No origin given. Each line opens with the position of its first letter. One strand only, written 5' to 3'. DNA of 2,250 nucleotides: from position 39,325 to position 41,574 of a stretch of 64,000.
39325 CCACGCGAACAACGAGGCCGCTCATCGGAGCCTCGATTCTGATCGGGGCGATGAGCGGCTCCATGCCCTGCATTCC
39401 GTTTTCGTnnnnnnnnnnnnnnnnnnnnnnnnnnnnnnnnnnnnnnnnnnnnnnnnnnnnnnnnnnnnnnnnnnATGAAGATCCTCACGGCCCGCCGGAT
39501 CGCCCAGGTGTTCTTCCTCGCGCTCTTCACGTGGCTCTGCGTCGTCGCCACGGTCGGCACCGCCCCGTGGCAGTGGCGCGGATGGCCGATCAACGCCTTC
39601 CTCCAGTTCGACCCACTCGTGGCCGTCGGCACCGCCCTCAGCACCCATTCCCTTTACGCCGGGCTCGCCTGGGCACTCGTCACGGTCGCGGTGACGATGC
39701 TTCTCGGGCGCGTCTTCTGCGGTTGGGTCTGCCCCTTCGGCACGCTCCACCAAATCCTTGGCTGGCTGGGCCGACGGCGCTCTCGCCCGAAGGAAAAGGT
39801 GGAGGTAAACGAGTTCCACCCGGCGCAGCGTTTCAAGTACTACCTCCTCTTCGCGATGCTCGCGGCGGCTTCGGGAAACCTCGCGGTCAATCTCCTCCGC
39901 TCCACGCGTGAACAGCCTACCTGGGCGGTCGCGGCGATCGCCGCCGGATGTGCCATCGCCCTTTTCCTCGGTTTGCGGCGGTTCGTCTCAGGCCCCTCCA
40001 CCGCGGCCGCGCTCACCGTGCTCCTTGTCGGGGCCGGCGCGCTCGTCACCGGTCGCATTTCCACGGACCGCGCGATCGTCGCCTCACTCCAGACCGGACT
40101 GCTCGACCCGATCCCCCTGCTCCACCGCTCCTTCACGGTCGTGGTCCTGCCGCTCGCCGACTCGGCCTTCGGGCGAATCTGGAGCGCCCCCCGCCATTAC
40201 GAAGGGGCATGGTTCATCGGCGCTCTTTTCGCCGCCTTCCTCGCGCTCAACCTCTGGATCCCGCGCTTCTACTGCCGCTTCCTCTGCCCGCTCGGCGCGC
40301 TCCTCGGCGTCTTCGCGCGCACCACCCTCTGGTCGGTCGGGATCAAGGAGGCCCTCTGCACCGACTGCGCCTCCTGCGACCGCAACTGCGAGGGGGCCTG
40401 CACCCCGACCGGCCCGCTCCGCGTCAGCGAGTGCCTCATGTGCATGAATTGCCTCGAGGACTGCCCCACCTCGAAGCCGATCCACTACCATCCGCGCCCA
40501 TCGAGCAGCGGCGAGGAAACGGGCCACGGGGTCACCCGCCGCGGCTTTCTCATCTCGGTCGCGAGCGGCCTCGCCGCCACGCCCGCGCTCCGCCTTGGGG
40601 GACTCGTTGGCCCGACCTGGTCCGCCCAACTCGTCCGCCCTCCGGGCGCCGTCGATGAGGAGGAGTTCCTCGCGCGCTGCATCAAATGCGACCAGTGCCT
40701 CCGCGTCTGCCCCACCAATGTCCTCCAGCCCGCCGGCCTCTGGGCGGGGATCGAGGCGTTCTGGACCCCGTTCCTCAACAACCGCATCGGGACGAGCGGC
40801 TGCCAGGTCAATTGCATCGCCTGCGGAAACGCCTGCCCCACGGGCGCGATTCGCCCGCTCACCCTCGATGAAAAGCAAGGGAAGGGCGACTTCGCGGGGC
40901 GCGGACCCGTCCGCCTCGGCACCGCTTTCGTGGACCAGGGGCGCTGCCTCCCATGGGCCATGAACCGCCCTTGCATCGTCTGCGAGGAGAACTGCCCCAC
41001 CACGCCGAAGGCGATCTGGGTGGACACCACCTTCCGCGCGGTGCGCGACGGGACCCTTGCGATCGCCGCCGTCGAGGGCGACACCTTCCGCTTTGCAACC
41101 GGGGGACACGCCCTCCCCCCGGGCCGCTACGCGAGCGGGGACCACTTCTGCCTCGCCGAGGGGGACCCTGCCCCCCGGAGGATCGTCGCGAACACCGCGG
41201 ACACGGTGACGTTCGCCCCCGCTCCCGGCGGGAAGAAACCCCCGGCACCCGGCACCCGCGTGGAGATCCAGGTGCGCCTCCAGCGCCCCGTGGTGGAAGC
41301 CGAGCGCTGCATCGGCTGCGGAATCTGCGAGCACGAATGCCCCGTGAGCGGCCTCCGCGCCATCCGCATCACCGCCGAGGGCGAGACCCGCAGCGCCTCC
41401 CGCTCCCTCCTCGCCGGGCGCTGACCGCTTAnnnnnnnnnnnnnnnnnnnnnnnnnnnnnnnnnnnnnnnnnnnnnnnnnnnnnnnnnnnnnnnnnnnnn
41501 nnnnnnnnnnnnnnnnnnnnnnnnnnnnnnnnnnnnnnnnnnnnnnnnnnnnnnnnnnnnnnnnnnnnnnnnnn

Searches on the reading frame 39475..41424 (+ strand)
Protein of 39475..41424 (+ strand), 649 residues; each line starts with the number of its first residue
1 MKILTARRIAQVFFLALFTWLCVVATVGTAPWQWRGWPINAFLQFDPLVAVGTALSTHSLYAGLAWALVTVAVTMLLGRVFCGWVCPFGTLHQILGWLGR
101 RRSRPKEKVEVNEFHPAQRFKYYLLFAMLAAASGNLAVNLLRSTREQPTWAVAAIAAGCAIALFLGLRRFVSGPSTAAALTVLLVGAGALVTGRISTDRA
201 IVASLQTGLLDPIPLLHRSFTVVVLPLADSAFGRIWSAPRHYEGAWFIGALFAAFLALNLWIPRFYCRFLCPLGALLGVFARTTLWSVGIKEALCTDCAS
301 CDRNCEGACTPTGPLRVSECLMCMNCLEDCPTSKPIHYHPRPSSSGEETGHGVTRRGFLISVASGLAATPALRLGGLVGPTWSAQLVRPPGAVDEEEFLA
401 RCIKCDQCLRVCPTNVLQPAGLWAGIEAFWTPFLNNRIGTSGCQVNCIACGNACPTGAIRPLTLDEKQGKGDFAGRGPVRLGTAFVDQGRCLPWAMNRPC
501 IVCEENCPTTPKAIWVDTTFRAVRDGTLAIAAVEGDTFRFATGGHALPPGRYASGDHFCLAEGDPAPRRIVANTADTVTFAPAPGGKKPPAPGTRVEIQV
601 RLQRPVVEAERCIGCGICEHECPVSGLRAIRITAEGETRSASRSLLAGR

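Call 12: search_protein_families(library=pfam, proteins=[window:39475-41424:+])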
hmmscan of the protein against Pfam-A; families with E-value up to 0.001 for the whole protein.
window:39475-41424:+ (649 aa): 11 families
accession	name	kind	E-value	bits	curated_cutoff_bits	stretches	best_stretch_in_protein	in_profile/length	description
PF12801.12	Fer4_5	-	1.3e-16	60.7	22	1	61-104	3-47/48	4Fe-4S binding domain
PF12838.12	Fer4_7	-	6.2e-11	43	27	1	401-458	1-52/52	4Fe-4S dicluster domain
PF13237.11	Fer4_10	-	8.8e-08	32.4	25.5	0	605-629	2-27/53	4Fe-4S dicluster domain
PF00037.32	Fer4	-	1.1e-07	31.8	21.1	2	605-624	1-20/24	4Fe-4S binding domain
PF13187.11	Fer4_9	-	2e-07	31.3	27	0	396-416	31-51/52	4Fe-4S dicluster domain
PF13183.11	Fer4_8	-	7.5e-07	30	27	2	317-416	2-68/68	4Fe-4S dicluster domain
PF13484.11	Fer4_16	-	1.3e-05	26.3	30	0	401-420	1-20/66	4Fe-4S double cluster binding domain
PF12797.12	Fer4_2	-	2.5e-05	24.4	24.5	1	604-624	2-22/22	4Fe-4S binding domain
PF14697.11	Fer4_21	-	2.6e-05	24.7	35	1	607-635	3-31/59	4Fe-4S dicluster domain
PF12837.12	Fer4_6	-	2.7e-05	24.4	25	1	605-624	2-21/24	4Fe-4S binding domain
PF13534.11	Fer4_17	-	0.00088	20.2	22.2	0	392-416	36-60/61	4Fe-4S dicluster domain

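Call 13: search_protein_families(library=ncbifam, proteins=[window:39475-41424:+])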
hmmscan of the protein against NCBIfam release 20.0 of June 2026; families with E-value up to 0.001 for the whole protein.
window:39475-41424:+ (649 aa): 18 families
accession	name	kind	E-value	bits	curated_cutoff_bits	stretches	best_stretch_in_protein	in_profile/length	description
NF007012.0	PRK09476.1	equivalog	3.7e-22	78.7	269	1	354-519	10-166/254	ferredoxin-type protein NapG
TIGR00397.1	mauM_napG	subfamily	5.6e-18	65.3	178.85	1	380-519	33-160/213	MauM/NapG family ferredoxin-type protein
TIGR02163.1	napH_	subfamily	6.7e-14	52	213.05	2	4-141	2-137/255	NapH/MauN family ferredoxin-type protein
NF007013.0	PRK09477.1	equivalog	1.1e-13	50.9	234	2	2-132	23-149/286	quinol dehydrogenase ferredoxin subunit NapH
NF046105.1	TransRegNosR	equivalog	1.7e-13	49.7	1000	2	246-326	579-661/680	transcriptional regulator NosR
TIGR00402.1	napF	equivalog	2.6e-13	50.2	102.2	1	385-466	20-91/149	ferredoxin-type protein NapF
NF042909.1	FMH_DH_FwdF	exception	1e-06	28.1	375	1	401-520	139-248/336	tungsten-dependent formylmethanofuran dehydrogenase subunit FwdF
NF058577.1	FdxA_fam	equivalog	1.1e-06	28.7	65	1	610-625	7-22/52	4Fe-4S ferredoxin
NF040864.1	HgcB_ferredoxin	equivalog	3.4e-06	26.8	99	1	400-460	14-62/93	mercury methylation ferredoxin HgcB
TIGR01971.1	NuoI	subfamily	3.6e-06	26.6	113.05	1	598-637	31-69/121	NADH-quinone oxidoreductase, chain I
TIGR02745.1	ccoG_rdxA_fixG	equivalog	5.2e-05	22.4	316.7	1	67-131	62-132/435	cytochrome c oxidase accessory protein CcoG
NF009945.0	PRK13409.1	equivalog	0.00014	20.7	469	1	596-637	35-76/592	ribosome biogenesis/translation initiation ATPase RLI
NF040763.1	FeFe_hydrog_A6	exception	0.00015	20.3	765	1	400-460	145-206/571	NADH-dependent [FeFe] hydrogenase, group A6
NF038196.1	ferrodoxin_EFR1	subfamily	0.00021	21.4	75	0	608-627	182-201/242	EFR1 family ferrodoxin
NF005503.0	PRK07118.1-2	equivalog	0.00034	20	252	1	400-460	167-230/292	RnfABCDGE type electron transport complex subunit B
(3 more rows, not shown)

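Call 22: find_encoding_contigs(protein=window:39475-41424:+, flank=3000, max_places=5)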
Protein window:39475-41424:+ (649 aa): no gene with exactly this product is on record in the collection.

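Call 23: find_homologous_proteins(query=window:39475-41424:+, max_evalue=1e-50)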
Query window:39475-41424:+ (649 aa): 6370 proteins with E <= 1e-50 among 8000 candidates; the best 120 are listed.
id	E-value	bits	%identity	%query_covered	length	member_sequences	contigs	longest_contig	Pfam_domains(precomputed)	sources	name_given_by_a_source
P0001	0.0e+0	1508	100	100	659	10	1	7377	PF14697.12,PF12801.13,PF12797.13,PF12837.13,PF00037.33,PF13484.12,PF12838.13,PF13237.12,PF13183.12,PF13187.12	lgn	-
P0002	0.0e+0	1233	82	100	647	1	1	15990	PF12801.13,PF12837.13,PF00037.33,PF13484.12,PF12838.13,PF13237.12,PF13183.12,PF13187.12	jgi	jgi:polyferredoxin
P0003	3.3e-284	963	64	100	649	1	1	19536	PF12801.13,PF12837.13,PF00037.33,PF13484.12,PF12838.13,PF13237.12,PF13183.12,PF13187.12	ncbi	-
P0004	9.4e-278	941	63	100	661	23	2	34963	PF12801.13,PF12837.13,PF00037.33,PF13484.12,PF12838.13,PF13237.12,PF13183.12,PF13187.12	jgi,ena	jgi:polyferredoxin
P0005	1.2e-274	931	62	100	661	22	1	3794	PF12801.13,PF12797.13,PF00037.33,PF13484.12,PF12838.13,PF13237.12,PF13183.12,PF13187.12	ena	-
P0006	1.3e-267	908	62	100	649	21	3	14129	PF12801.13,PF00037.33,PF13484.12,PF12838.13,PF13237.12,PF13183.12,PF13187.12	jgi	jgi:polyferredoxin/ferredoxin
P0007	8.0e-265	899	61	100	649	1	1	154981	PF12801.13,PF12837.13,PF00037.33,PF13484.12,PF12838.13,PF13237.12,PF13183.12,PF13187.12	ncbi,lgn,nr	ncbi:MAG: 4Fe-4S binding protein [Opitutaceae bacterium]|nr:4Fe-4S binding protein [Opitutaceae bact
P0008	1.5e-263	894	61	100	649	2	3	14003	PF12801.13,PF12837.13,PF00037.33,PF12838.13,PF13237.12,PF13183.12,PF13187.12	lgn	-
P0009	7.4e-262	889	62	100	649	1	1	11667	PF12801.13,PF12837.13,PF00037.33,PF12838.13,PF13237.12,PF13183.12,PF13187.12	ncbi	-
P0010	1.2e-261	888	62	100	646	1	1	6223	PF12801.13,PF12837.13,PF00037.33,PF12838.13,PF13237.12,PF13183.12,PF13187.12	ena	-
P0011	2.3e-261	887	59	100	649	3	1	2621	PF12801.13,PF12837.13,PF00037.33,PF13484.12,PF12838.13,PF13237.12,PF13183.12,PF13187.12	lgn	-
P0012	6.7e-261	886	62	100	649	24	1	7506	PF12801.13,PF00037.33,PF13484.12,PF12838.13,PF13237.12,PF13183.12,PF13187.12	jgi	jgi:polyferredoxin/NAD-dependent dihydropyrimidine dehydrogenase PreA subunit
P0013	6.9e-261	886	61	100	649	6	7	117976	PF14697.12,PF12801.13,PF12837.13,PF00037.33,PF12838.13,PF13237.12,PF13183.12,PF13187.12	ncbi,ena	-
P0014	1.2e-257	875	59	100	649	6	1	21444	PF12801.13,PF12837.13,PF00037.33,PF12838.13,PF13237.12,PF13183.12,PF13187.12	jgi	jgi:polyferredoxin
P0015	2.9e-256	870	61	100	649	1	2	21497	PF12801.13,PF12837.13,PF00037.33,PF12838.13,PF13237.12,PF13183.12,PF13187.12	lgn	-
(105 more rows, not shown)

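Call 24: find_encoding_contigs(protein=P0002, flank=3000, max_places=2)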
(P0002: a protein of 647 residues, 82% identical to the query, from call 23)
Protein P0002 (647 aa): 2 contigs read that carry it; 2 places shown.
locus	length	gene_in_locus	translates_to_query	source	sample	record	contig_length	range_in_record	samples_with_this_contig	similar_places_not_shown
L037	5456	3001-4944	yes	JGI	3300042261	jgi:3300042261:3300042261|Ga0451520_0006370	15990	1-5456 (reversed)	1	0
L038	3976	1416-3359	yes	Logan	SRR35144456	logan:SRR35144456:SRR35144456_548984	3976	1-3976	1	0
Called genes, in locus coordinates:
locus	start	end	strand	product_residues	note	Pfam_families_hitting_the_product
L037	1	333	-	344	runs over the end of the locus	PF01408:GFO_IDH_MocA, PF22725:GFO_IDH_MocA_C3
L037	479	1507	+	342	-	PF20244:DUF6599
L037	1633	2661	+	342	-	PF04015:DUF362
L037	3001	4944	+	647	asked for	PF12801:Fer4_5, PF12837:Fer4_6 (faint), PF13484:Fer4_16 (faint), PF13187:Fer4_9 (faint), PF13237:Fer4_10 (faint), PF13183:Fer4_8 (weak), PF12838:Fer4_7 (weak), PF00037:Fer4 (weak)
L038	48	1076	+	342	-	PF04015:DUF362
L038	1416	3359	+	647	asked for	PF12801:Fer4_5, PF12837:Fer4_6 (faint), PF13484:Fer4_16 (faint), PF13187:Fer4_9 (faint), PF13237:Fer4_10 (faint), PF13183:Fer4_8 (weak), PF12838:Fer4_7 (weak), PF00037:Fer4 (weak)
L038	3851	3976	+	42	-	?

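Call 25: find_encoding_contigs(protein=P0003, flank=3000, max_places=2)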
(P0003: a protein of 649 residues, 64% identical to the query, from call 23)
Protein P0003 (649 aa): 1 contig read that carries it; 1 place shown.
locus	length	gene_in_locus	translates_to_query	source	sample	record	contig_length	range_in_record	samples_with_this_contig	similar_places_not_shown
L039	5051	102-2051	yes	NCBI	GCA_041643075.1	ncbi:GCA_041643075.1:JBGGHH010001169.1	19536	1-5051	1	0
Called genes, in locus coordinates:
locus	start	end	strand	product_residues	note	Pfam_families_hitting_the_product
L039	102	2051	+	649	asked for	PF12801:Fer4_5, PF13484:Fer4_16 (faint), PF12837:Fer4_6 (faint), PF13183:Fer4_8 (faint), PF00037:Fer4 (weak), PF12838:Fer4_7 (weak), PF13187:Fer4_9 (weak), PF00037:Fer4 (weak), +1 more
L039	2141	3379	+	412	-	PF00248:Aldo_ket_red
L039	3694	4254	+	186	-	-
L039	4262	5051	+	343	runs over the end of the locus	PF00480:ROK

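Call 26: find_encoding_contigs(protein=P0007, flank=3000, max_places=2)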
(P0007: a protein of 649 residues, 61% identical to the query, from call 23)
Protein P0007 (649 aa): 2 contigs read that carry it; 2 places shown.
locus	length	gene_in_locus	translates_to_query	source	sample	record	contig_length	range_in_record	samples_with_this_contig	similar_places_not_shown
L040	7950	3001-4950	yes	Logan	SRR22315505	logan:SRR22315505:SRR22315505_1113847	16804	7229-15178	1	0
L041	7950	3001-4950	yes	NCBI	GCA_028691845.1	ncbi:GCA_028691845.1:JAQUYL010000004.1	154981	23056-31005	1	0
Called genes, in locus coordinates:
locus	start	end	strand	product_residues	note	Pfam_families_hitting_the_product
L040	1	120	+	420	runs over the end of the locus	PF25989:YknX_C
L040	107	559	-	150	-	PF00156:Pribosyltran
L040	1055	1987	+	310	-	PF20244:DUF6599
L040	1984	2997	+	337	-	PF04015:DUF362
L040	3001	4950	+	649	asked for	PF12801:Fer4_5, PF00037:Fer4 (faint), PF12838:Fer4_7 (faint), PF13484:Fer4_16 (faint), PF12837:Fer4_6 (faint), PF13187:Fer4_9 (faint), PF13237:Fer4_10 (faint), PF13183:Fer4_8 (weak)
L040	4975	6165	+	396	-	PF00248:Aldo_ket_red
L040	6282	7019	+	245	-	PF04452:Methyltrans_RNA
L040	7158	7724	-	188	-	PF03602:Cons_hypoth95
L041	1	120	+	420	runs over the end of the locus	PF25989:YknX_C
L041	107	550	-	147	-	PF00156:Pribosyltran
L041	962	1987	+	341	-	PF20244:DUF6599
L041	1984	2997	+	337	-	PF04015:DUF362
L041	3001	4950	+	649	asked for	PF12801:Fer4_5, PF00037:Fer4 (faint), PF12838:Fer4_7 (faint), PF13484:Fer4_16 (faint), PF12837:Fer4_6 (faint), PF13187:Fer4_9 (faint), PF13237:Fer4_10 (faint), PF13183:Fer4_8 (weak)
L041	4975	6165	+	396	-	PF00248:Aldo_ket_red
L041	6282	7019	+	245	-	PF04452:Methyltrans_RNA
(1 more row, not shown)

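Call 50: find_encoding_contigs(protein=P0004, flank=2500, max_places=2)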
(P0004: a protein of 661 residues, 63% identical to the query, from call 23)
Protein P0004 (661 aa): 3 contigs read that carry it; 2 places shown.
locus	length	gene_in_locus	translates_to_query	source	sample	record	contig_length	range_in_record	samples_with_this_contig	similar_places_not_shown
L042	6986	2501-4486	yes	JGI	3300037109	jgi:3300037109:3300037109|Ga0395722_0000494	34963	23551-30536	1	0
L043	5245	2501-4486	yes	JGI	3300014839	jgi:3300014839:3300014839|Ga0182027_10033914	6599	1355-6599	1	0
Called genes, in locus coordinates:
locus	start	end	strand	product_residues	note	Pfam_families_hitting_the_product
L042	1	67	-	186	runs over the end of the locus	PF13489:Methyltransf_23, PF01209:Ubie_methyltran, PF13847:Methyltransf_31, PF08241:Methyltransf_11, PF08242:Methyltransf_12, PF13649:Methyltransf_25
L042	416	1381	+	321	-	PF20244:DUF6599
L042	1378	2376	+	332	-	PF04015:DUF362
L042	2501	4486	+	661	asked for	PF12801:Fer4_5, PF12837:Fer4_6 (faint), PF13484:Fer4_16 (faint), PF13237:Fer4_10 (faint), PF00037:Fer4 (weak), PF12838:Fer4_7 (weak), PF13187:Fer4_9 (weak), PF00037:Fer4 (weak), +1 more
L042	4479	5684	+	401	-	PF00248:Aldo_ket_red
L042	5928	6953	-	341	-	PF01208:URO-D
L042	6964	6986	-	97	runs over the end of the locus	-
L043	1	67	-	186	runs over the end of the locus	PF13489:Methyltransf_23, PF01209:Ubie_methyltran, PF13847:Methyltransf_31, PF08241:Methyltransf_11, PF08242:Methyltransf_12, PF13649:Methyltransf_25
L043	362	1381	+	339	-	PF20244:DUF6599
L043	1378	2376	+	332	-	PF04015:DUF362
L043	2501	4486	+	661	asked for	PF12801:Fer4_5, PF12837:Fer4_6 (faint), PF13484:Fer4_16 (faint), PF13237:Fer4_10 (faint), PF00037:Fer4 (weak), PF12838:Fer4_7 (weak), PF13187:Fer4_9 (weak), PF00037:Fer4 (weak), +1 more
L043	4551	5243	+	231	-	?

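Call 51: find_encoding_contigs(protein=P0013, flank=2500, max_places=3)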
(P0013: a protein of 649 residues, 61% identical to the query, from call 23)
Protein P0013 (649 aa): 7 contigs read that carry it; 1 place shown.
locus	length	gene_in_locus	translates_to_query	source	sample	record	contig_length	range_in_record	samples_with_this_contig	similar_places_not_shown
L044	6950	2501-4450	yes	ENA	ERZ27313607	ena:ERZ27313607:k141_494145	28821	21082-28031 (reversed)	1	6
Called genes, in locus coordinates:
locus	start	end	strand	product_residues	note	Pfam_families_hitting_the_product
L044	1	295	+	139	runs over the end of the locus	PF08973:TM1506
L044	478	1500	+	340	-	PF20244:DUF6599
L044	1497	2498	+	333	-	PF04015:DUF362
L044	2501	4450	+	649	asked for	PF12801:Fer4_5, PF00037:Fer4 (faint), PF12837:Fer4_6 (faint), PF12838:Fer4_7 (faint), PF13237:Fer4_10 (faint), PF14697:Fer4_21 (faint), PF13183:Fer4_8 (weak), PF13187:Fer4_9 (weak)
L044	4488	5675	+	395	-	PF00248:Aldo_ket_red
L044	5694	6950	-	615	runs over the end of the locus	PF02433:FixO, PF00034:Cytochrom_C (faint), PF13442:Cytochrome_CBB3 (weak)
